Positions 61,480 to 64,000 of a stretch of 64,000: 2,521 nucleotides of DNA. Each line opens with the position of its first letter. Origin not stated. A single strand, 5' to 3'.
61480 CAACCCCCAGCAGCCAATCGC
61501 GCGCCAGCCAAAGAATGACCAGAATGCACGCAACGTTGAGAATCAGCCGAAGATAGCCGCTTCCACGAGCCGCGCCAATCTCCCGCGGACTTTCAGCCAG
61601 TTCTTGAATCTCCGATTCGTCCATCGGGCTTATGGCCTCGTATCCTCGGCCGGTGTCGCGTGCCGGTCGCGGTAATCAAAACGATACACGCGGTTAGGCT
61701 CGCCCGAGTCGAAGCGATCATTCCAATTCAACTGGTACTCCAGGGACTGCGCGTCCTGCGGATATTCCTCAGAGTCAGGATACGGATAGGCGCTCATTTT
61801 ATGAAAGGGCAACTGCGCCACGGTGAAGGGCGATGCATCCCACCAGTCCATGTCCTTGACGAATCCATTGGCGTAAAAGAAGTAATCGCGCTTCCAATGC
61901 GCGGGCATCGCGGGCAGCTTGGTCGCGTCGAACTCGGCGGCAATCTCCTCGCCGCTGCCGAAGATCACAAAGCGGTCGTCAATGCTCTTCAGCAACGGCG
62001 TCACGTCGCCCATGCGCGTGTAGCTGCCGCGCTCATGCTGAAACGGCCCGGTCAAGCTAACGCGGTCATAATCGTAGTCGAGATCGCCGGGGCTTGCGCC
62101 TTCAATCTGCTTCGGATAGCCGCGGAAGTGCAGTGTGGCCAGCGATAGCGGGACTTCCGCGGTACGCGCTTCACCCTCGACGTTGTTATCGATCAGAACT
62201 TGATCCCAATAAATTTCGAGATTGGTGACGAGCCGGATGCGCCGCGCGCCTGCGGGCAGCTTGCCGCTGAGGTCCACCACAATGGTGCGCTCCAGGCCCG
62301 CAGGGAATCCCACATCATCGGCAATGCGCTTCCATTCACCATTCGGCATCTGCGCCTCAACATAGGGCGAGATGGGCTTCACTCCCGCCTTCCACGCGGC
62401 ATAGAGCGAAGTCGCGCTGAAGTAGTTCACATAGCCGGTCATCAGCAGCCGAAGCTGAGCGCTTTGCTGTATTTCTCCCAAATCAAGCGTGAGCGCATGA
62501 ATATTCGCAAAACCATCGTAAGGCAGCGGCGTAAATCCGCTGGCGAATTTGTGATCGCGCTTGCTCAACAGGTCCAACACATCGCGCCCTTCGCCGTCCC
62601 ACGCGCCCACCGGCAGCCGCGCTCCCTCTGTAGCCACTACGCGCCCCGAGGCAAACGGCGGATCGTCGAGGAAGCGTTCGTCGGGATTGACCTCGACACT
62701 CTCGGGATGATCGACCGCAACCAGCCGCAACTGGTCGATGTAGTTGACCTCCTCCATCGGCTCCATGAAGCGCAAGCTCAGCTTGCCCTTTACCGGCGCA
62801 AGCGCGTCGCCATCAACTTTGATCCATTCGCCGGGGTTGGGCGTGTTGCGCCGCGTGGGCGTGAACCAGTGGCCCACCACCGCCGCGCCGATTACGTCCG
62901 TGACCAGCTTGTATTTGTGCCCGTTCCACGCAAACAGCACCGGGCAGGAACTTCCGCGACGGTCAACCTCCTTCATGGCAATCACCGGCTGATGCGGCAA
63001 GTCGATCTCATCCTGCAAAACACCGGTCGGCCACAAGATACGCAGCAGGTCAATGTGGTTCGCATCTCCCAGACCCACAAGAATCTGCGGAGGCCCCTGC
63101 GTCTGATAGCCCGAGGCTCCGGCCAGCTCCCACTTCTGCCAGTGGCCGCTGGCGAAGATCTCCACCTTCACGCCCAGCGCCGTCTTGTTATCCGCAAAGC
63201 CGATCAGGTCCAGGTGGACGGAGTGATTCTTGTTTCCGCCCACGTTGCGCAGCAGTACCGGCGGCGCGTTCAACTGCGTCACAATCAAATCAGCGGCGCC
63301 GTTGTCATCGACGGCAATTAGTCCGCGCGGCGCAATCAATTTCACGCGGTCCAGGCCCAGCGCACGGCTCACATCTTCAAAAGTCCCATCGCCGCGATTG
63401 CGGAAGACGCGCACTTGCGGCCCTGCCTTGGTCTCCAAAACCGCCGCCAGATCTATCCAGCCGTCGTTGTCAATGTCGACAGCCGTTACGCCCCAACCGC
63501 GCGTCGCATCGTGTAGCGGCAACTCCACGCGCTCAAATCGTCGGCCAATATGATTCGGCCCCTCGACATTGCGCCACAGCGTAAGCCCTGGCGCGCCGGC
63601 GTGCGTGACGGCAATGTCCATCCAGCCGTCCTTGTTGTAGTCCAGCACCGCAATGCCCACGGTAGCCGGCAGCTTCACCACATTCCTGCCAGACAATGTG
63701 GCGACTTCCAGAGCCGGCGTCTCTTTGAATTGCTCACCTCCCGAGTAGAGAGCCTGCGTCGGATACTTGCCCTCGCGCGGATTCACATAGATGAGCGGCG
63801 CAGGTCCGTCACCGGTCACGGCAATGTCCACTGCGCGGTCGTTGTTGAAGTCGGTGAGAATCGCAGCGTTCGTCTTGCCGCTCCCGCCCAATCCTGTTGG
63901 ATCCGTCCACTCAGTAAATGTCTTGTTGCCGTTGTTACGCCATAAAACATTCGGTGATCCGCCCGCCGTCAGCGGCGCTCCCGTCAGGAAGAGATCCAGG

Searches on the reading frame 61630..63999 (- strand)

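Call 28: search_protein_families(library=pfam, proteins=[window:61630-63999:-], max_evalue=0.001)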
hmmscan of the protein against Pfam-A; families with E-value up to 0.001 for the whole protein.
window:61630-63999:- (789 aa): 2 families
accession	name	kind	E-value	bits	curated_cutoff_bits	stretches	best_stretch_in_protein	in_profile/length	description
PF13517.12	FG-GAP_3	-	5.5e-20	72.2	26.9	3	120-185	1-60/61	FG-GAP-like repeat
PF07593.17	UnbV_ASPIC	-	6.5e-11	42.4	23.4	1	274-334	1-61/68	ASPIC and UnbV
